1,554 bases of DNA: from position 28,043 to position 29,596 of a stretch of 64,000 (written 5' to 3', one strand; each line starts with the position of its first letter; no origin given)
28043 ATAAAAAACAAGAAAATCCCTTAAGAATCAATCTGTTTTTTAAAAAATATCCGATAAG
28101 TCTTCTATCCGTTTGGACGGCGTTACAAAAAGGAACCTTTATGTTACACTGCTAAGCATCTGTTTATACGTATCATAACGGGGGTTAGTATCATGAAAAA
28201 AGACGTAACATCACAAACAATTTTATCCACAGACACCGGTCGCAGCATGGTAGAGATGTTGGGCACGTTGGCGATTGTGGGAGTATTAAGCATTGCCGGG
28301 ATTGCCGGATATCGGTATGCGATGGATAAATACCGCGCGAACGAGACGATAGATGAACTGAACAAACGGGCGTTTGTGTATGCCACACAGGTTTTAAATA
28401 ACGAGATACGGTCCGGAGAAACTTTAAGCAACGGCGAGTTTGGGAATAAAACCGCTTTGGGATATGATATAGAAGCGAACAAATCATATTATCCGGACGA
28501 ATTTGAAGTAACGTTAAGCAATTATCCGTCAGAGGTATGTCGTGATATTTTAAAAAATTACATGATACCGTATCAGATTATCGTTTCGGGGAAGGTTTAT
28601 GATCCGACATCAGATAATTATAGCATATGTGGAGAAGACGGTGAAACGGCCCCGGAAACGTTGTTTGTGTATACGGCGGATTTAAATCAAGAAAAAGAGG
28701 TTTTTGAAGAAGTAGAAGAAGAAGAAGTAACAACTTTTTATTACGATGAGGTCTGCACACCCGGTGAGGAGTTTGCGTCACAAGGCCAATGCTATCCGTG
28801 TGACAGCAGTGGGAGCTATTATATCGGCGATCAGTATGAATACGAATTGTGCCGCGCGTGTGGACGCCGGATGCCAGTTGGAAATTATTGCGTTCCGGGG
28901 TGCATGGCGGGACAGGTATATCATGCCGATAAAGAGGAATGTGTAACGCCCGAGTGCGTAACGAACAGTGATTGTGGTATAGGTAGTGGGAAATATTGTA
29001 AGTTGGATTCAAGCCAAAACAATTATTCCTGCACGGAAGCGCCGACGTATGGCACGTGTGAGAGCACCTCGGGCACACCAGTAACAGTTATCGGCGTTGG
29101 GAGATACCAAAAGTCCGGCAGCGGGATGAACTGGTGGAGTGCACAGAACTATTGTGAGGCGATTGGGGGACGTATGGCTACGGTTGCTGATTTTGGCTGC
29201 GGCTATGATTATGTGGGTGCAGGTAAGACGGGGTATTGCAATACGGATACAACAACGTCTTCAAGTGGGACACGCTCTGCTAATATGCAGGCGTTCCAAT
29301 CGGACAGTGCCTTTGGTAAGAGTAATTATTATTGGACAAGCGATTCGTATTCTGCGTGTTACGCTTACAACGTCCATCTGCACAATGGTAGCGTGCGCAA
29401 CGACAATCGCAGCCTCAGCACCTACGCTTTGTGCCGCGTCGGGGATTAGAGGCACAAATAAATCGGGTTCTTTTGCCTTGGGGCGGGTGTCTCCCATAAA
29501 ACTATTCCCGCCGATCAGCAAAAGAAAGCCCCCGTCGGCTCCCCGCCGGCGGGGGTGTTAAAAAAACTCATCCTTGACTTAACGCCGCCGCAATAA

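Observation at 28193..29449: Type IV prepilin-like N-terminus fused to a cysteine-rich module and a DUF1566/C-type-lectin-like domain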

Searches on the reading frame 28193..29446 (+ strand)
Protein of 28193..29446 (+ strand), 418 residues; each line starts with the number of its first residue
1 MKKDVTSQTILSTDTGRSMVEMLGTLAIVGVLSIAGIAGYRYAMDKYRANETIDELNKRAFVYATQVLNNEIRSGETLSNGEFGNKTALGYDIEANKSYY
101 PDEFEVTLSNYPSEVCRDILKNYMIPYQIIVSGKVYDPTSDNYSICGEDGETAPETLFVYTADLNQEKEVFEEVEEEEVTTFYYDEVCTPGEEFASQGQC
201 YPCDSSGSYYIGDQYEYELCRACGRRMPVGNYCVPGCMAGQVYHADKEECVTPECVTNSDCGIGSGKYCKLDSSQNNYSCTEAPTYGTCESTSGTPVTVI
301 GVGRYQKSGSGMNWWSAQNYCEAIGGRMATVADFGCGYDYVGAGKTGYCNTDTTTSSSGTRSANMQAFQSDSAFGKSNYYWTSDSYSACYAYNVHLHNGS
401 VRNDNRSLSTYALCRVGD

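Call 4: search_protein_families(library=pfam, proteins=[window:28193-29446:+], max_evalue=1)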
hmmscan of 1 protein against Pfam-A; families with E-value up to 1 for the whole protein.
window:28193-29446:+ (418 aa): 3 families
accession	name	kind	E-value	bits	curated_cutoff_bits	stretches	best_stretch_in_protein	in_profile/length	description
PF21164.2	Dumpy_DPY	-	0.0073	16.7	27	1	253-261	2-10/24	Dumpy, DPY module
PF07603.17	Lcl_C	-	0.017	15.9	34.9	1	361-413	64-114/117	Lcl C-terminal domain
PF22627.1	AglB_core-like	-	0.21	12.4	27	0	304-339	40-75/111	AglB core domain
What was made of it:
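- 29081..29446 (+): C-terminal C-type-lectin-like domain (aa 297-418), of the compact Lcl_C / NK-receptor type. By eye it lacks an EPN/QPD or WND Ca-sugar motif. Pfam Lcl_C E 0.017, below its cut-off (call 4).
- On Lcl_C / DUF1566 (PF07603): E 0.017, 15.9 bits against a cut-off of 34.9, covering only aa 361-413 (call 4).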

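Call 5: search_protein_families(library=ncbifam, proteins=[window:28193-29446:+], max_evalue=1)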
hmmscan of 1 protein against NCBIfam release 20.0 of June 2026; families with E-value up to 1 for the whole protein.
window:28193-29446:+ (418 aa): 2 families
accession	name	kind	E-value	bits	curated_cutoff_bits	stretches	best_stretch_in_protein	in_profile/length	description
NF007800.0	PRK10506.1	equivalog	0.059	13.2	158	1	10-92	4-84/163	prepilin peptidase-dependent protein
TIGR04201.1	Myxo_Cys_RPT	repeat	0.19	11.9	25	1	253-269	3-17/22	Cys-rich repeat-containing protein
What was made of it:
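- On Type IV pilin / class III signal peptide (TIGR02532, PF07963 N_methyl): No hit at E<=1 in Pfam or NCBIfam for this protein (calls 4, 5).
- There is a weak NCBIfam hit to a prepilin-peptidase-dependent protein, E 0.059 (call 5).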

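Call 12: find_homologous_proteins(query=window:28193-29446:+, max_evalue=0.001)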
Query window:28193-29446:+ (418 aa): 630 proteins with E <= 0.001 among 3229 candidates; the best 120 are listed.
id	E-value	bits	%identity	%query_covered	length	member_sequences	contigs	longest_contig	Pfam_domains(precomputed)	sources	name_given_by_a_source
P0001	1.4e-285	965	100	100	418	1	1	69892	-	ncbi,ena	-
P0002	2.4e-237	806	86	100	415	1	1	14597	-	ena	-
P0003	6.0e-231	785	85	100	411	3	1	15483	-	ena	-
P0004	2.7e-226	769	82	100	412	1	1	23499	-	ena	-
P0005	8.8e-225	764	83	100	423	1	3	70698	-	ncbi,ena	-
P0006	9.1e-223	758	82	100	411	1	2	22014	-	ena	-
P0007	1.4e-217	741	80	100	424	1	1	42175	-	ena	-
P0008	3.8e-217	739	80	100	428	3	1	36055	-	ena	-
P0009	6.5e-217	738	80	100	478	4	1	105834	-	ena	-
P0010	4.3e-215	732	80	100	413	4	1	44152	-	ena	-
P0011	1.2e-213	728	80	100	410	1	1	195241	-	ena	-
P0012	2.8e-204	697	79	100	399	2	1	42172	-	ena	-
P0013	3.8e-194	663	75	100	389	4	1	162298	-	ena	-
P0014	2.9e-193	661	77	100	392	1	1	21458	-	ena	-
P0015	5.7e-175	600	67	99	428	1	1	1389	-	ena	-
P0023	5.0e-113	396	57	80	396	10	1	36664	-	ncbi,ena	-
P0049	4.5e-33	133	35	96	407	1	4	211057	-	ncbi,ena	-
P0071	3.5e-26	110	33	97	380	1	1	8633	-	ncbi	ncbi:MAG: type II secretion system protein [Alphaproteobacteria bacterium]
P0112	9.3e-23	99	40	42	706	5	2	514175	-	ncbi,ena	-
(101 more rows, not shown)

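Call 15: find_encoding_contigs(protein=P0001, flank=10000, max_places=3)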
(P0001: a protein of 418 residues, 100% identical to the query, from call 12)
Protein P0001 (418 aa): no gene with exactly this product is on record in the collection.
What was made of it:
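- Tried and rejected: Exact look-up of the window protein's own contig gave no record (call 15).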

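Call 16: list_cluster_members(proteins=[P0001, P0071, P0005, P0112, P0049, P0023])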
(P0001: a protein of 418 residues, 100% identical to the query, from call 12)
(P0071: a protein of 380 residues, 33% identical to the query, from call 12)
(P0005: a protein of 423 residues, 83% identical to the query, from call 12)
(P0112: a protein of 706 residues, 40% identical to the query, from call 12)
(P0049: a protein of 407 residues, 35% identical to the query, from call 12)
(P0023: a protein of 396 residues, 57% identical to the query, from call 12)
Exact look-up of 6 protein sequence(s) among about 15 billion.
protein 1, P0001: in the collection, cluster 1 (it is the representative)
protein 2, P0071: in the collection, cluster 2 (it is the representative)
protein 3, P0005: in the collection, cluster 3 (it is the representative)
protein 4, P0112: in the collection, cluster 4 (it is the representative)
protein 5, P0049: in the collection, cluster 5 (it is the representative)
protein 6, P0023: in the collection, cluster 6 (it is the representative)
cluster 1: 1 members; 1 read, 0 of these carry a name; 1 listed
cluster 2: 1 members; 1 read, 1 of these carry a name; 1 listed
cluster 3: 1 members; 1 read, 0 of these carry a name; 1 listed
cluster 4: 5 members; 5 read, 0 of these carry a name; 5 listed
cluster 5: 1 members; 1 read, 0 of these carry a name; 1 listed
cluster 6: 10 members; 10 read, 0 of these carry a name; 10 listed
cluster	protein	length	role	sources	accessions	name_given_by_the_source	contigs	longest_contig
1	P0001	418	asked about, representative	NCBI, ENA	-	-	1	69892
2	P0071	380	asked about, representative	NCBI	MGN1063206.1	MAG: type II secretion system protein [Alphaproteobacteria bacterium]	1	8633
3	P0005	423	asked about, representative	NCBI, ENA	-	-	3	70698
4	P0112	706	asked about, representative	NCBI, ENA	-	-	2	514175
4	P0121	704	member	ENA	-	-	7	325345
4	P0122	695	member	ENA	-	-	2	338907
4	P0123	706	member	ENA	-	-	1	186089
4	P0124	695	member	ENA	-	-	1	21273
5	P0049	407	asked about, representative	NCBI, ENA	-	-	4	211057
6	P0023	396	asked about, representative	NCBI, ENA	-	-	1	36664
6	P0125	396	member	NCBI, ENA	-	-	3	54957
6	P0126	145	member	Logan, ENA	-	-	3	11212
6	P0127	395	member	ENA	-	-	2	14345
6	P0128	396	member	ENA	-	-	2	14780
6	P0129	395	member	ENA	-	-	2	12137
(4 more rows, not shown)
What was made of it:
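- P0071 carries the name 'type II secretion system protein' (calls 12, 16).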

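Call 17: find_related_loci(query=A1, collection=genome_contigs, flank=10000)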
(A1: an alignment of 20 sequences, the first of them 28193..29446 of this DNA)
Query A1 (418 aa) in genome_contigs; peptide patterns used: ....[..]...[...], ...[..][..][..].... (x = any residue, [..] = any of these).
595 stretches matched a pattern (row limit reached: there are more); 567 encode a relative of the query (tblastn E <= 1e-3); the best 80 are kept; 80 distinct loci.
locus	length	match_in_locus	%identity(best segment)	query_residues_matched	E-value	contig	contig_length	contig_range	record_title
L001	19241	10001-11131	30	2-331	2e-37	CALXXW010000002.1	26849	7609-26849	MAG: uncultured Alphaproteobacteria bacterium isolate E20__bin339 genome assembly, contig: E20__k127_4896887, whole geno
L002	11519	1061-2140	29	10-324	5e-34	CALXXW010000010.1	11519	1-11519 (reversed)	MAG: uncultured Alphaproteobacteria bacterium isolate E20__bin339 genome assembly, contig: E20__k127_1102507, whole geno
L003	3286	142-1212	31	11-414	3e-32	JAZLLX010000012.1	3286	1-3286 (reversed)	MAG: Acidaminococcaceae bacterium isolate T1900044956_TA20190011.MAGScoT_cleanbin_000010 SGB_3836_k141_1597249, whole ge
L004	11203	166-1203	30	15-415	5e-31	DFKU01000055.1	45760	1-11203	MAG TPA_asm: Alphaproteobacteria bacterium UBA3637 UBA3637_contig_53740, whole genome shotgun sequence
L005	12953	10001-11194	28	2-415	3e-28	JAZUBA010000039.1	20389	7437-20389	MAG: Alphaproteobacteria bacterium isolate T1900045318_YK20190007.MAGScoT_cleanbin_000005 SGB_6327_k141_45994, whole gen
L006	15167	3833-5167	29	1-417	6e-27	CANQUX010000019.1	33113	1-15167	MAG: uncultured Alphaproteobacteria bacterium isolate Lapin-032__bin105 genome assembly, contig: Lapin-032__NODE_2155_le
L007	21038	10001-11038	27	14-374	3e-26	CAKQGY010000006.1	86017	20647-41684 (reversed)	MAG: uncultured Alphaproteobacteria bacterium isolate REFINED_METABAT215_TOP10_CONTIGS_1500_ASSEMBLY_K77_MERGED__Hadza_M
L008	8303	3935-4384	40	8-164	4e-26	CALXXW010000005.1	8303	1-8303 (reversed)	MAG: uncultured Alphaproteobacteria bacterium isolate E20__bin339 genome assembly, contig: E20__k127_665217, whole genom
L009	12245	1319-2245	29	13-348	2e-25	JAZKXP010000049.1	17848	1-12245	MAG: Alphaproteobacteria bacterium isolate T1900045117_TC20190111.MAGScoT_cleanbin_000024 SGB_4816_k141_1721540, whole g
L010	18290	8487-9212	33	10-232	3e-24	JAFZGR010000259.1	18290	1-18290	MAG: Alphaproteobacteria bacterium isolate RGIG7750 Water_buffalos_Rectum-5__c671427, whole genome shotgun sequence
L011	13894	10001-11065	29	1-415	6e-24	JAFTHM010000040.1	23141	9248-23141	MAG: Alphaproteobacteria bacterium isolate RGIG3823 Roe_deer_Cecum-1__c195847, whole genome shotgun sequence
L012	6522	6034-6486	42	14-166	2e-23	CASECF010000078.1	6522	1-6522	uncultured Alphaproteobacteria bacterium isolate CO.O65.metabat-bins.242 genome assembly, contig: CO.O65.metabat-bins.24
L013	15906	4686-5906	27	5-414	3e-23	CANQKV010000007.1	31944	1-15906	MAG: uncultured Alphaproteobacteria bacterium isolate Lapin-026__bin93 genome assembly, contig: Lapin-026__NODE_1500_len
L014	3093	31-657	33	7-254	3e-23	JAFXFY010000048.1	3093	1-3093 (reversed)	MAG: Alphaproteobacteria bacterium isolate RGIG6380 Sheep_Rectum-5__c171473, whole genome shotgun sequence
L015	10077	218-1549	29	16-415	9e-23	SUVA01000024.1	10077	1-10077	MAG: Alphaproteobacteria bacterium isolate SIG60 NODE_106791_length_10077_cov_3.707638, whole genome shotgun sequence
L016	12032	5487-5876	40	2-135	2e-22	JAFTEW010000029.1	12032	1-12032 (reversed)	MAG: Alphaproteobacteria bacterium isolate RGIG3755 Roe_deer_Abomasum-1__c120266, whole genome shotgun sequence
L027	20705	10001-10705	31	16-285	1e-19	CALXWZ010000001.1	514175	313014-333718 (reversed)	MAG: uncultured Alphaproteobacteria bacterium isolate BRZ_CI__bin89 genome assembly, contig: BRZ_CI__NODE_3_length_51417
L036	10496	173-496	44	11-120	1e-18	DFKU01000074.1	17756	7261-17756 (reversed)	MAG TPA_asm: Alphaproteobacteria bacterium UBA3637 UBA3637_contig_94671, whole genome shotgun sequence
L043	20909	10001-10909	38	3-335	4e-17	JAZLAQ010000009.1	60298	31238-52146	MAG: Alphaproteobacteria bacterium isolate T1900045075_TC20190069.MAGScoT_cleanbin_000004 SGB_4630_k141_887255, whole ge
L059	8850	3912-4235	39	3-117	5e-15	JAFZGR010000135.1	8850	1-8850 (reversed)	MAG: Alphaproteobacteria bacterium isolate RGIG7750 Water_buffalos_Rectum-5__c331531, whole genome shotgun sequence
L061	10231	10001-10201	52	3-75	5e-15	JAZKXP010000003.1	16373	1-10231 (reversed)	MAG: Alphaproteobacteria bacterium isolate T1900045117_TC20190111.MAGScoT_cleanbin_000024 SGB_4816_k141_1409771, whole g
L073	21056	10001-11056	64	1-112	2e-14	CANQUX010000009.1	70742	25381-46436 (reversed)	MAG: uncultured Alphaproteobacteria bacterium isolate Lapin-032__bin105 genome assembly, contig: Lapin-032__NODE_658_len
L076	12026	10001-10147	67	14-62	2e-14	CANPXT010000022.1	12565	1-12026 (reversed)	MAG: uncultured Alphaproteobacteria bacterium isolate Lapin-005__bin43 genome assembly, contig: Lapin-005__NODE_6875_len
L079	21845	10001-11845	31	5-116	3e-14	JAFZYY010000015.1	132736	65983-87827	MAG: Alphaproteobacteria bacterium isolate RGIG8225 Water_buffalos_Rumen-5__c647689, whole genome shotgun sequence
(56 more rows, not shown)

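Call 29: search_protein_families(library=pfam, proteins=[L016:7615-9717:+, L027:1689-4013:+, L076:5004-6278:-, L036:1828-2322:-, L043:12738-14813:+, L059:1946-3211:+, L073:12406-14373:+, L079:19877-21745:-, L007:17070-18356:+, L061:6504-8555:+], max_evalue=0.001)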
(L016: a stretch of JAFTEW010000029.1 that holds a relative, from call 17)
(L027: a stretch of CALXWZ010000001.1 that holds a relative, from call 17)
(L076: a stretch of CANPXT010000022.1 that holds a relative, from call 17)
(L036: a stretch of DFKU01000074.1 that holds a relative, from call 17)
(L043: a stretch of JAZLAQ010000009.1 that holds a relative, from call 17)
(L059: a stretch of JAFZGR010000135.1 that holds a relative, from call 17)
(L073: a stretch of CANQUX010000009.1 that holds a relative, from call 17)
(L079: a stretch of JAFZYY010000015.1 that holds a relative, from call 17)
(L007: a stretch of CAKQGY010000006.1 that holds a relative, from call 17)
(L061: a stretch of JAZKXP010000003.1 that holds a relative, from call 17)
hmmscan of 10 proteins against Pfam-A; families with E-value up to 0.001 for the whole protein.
L016:7615-9717:+ (701 aa): 2 families
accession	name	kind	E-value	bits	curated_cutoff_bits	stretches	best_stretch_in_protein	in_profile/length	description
PF00005.33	ABC_tran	-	2.3e-16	61.1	25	1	393-535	13-137/137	ABC transporter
PF13304.12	AAA_21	-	1e-10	42.7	27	1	493-575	224-303/304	AAA domain, putative AbiEii toxin, Type IV TA system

L027:1689-4013:+ (775 aa): 7 families
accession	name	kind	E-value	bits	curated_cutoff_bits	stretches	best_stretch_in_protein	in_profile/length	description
PF02518.31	HATPase_c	-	5.2e-23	82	26.4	1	511-633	2-109/111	Histidine kinase-, DNA gyrase B-, and HSP90-like ATPase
PF00072.30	Response_reg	-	5.1e-21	75.4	30.2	1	659-769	1-110/111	Response regulator receiver domain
PF00989.32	PAS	-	1.1e-11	45.1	22.6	1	174-226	3-55/113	PAS fold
PF13188.13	PAS_8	-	2.4e-10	40.4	21.8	1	184-226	13-52/65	PAS domain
PF13426.13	PAS_9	-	8.9e-10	39.2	27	0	184-225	3-46/103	PAS domain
PF00512.31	HisKA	-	3.6e-09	37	26.9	1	405-467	3-64/66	His Kinase A (phospho-acceptor) domain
PF08448.16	PAS_4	-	3.2e-07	31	23.1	0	184-223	7-46/110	PAS fold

L076:5004-6278:- (425 aa): 7 families
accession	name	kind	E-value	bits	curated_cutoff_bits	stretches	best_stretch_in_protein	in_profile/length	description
PF12796.13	Ank_2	-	1.8e-53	179.5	27.3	6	248-339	3-86/90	Ankyrin repeats (3 copies)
PF00023.36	Ank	-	2.5e-31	106.4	21.1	2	276-306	3-33/33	Ankyrin repeat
PF13637.12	Ank_4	-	2.3e-28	98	22.7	4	52-100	2-50/50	Ankyrin repeats (many copies)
PF13606.12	Ank_3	-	4.3e-27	91.2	22.3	1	276-302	3-29/30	Ankyrin repeat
PF13857.12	Ank_5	-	5.3e-27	94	27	2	261-315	1-56/56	Ankyrin repeats (many copies)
PF23745.1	ANK_LRRK2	-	3e-09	37.3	27.5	0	224-301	46-120/130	LRRK2 ANK repeat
PF24521.3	Ank_KRIT1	-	1.2e-07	32.1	80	0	14-104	19-109/149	KRIT1 ankyrin-repeats domain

L036:1828-2322:- (165 aa): 1 family
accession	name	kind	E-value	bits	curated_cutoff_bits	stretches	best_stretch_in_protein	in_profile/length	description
PF00436.31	SSB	-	2e-35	121.4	26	1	15-114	1-99/104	Single-strand binding protein family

L043:12738-14813:+ (692 aa): 7 families
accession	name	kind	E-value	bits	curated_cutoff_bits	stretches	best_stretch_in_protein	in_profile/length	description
PF00009.33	GTP_EFTU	-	6.8e-68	228.4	26.5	1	10-281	3-188/188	Elongation factor Tu GTP binding domain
PF03764.24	EFG_IV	-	6.4e-47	158.7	24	1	478-596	1-120/121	Elongation factor G, domain IV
PF14492.12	EFG_III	-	1.1e-32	112.3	27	1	403-476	1-74/75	Elongation Factor G, domain III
PF00679.30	EFG_C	-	6.3e-31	106.7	27.9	1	599-685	1-88/89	Elongation factor G C-terminus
PF22042.2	EF-G_D2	-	1.3e-20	73.7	27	1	308-390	1-82/84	Elongation factor G domain 2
PF03144.31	GTP_EFTU_D2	-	1.1e-19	71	30.3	1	323-390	1-73/73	Elongation factor Tu domain 2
PF16658.11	RF3_C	-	0.00022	21.5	40.1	1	415-490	18-93/132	Class II release factor RF3, C-terminal domain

L059:1946-3211:+ (422 aa): 7 families
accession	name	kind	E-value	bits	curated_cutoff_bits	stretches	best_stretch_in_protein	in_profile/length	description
PF01189.24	Methyltr_RsmB-F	-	7.4e-47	160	27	1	234-417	7-198/199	16S rRNA methyltransferase RsmB/F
PF01029.23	NusB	-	9e-21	75.1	23.1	1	6-129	2-133/133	NusB family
PF13847.12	Methyltransf_31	-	9.4e-09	35.5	27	1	235-397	3-143/145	Methyltransferase domain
PF01728.25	FtsJ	-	1.9e-05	25.1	24.1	1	230-362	18-141/181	FtsJ-like methyltransferase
PF13649.12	Methyltransf_25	-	8.3e-05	23.7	27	1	239-307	1-70/97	Methyltransferase domain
PF05175.20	MTS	-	0.00019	21.6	23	0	230-313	26-110/170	Methyltransferase small domain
PF09445.16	Methyltransf_15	-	0.00038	20.5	22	1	238-306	3-76/165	RNA cap guanine-N2 methyltransferase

L073:12406-14373:+ (656 aa): 3 families
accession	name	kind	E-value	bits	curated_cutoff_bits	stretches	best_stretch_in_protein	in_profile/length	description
PF05935.17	Arylsulfotrans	-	3.4e-43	148.5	24.2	1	302-626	31-354/374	Arylsulfotransferase (ASST)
PF17425.8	Arylsulfotran_N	-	7.4e-19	68.1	24.2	1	191-275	2-88/88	Arylsulfotransferase Ig-like domain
PF14269.12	Arylsulfotran_2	-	4.7e-05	23.4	27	1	355-474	55-182/301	Arylsulfotransferase (ASST)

L079:19877-21745:- (623 aa): 7 families
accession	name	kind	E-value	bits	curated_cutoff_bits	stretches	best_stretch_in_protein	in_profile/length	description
PF08459.17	UvrC_RNaseH_dom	-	4.7e-51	173.2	22.3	1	401-556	2-159/159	UvrC RNAse H endonuclease domain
PF22920.2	UvrC_RNaseH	-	6e-32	110.4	24.3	1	271-384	1-115/116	UvrC Ribonuclease H-like domain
PF14520.12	HHH_5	-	2.4e-11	44.4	27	1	571-623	3-56/57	Helix-hairpin-helix domain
PF01541.30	GIY-YIG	-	7.4e-10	39.4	22.6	1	38-112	2-77/78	GIY-YIG catalytic domain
PF02151.25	UVR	-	1.2e-09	38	21.5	1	225-258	2-35/36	UvrB/uvrC motif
PF12826.13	HHH_2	-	4e-06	27.3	27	1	574-619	7-52/64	Helix-hairpin-helix motif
PF00633.29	HHH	-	0.00082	19.6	24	0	593-620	2-29/30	Helix-hairpin-helix motif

L007:17070-18356:+ (429 aa): 11 families
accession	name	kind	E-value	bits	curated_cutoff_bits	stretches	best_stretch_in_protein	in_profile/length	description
PF07724.20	AAA_2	-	7.2e-35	120.9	27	1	121-318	2-165/166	AAA domain (Cdc48 subfamily)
PF00004.35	AAA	-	8.5e-17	62.3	21.2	1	125-231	1-98/131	ATPase family associated with various cellular activities (AAA)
PF06689.19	zf-C4_ClpX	-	1.1e-12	48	27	1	11-56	2-38/39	ClpX C4-type zinc finger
PF10431.15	ClpB_D2-small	-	1.7e-09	38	21.9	1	325-402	1-74/81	C-terminal, D2-small domain, of ClpB protein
PF05496.18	RuvB_N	-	2.3e-06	27.9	27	1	83-202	5-99/159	Holliday junction DNA helicase RuvB P-loop domain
PF07728.20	AAA_5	-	2.9e-06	27.8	22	1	124-201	1-80/139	AAA domain (dynein-related subfamily)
PF13401.12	AAA_22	-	1.3e-05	25.9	27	1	122-200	5-97/130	AAA domain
PF00493.29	MCM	-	1.5e-05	24.7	23.3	1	78-202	16-136/224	MCM P-loop domain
PF01078.27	Mg_chelatase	-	2.1e-05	24.5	20.3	0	123-146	23-46/207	Magnesium chelatase, subunit ChlI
PF00158.32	Sigma54_activat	-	0.00068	19.8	20.2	0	114-144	14-44/168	Sigma-54 interaction domain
PF13173.12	AAA_14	-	0.00077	19.9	27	0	124-200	4-75/129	AAA domain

L061:6504-8555:+ (684 aa): 1 family
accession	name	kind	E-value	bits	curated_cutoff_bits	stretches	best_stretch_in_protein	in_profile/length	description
PF00437.27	T2SSE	-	1.1e-63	215.6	24.9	1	264-676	3-370/370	Type II/IV secretion system protein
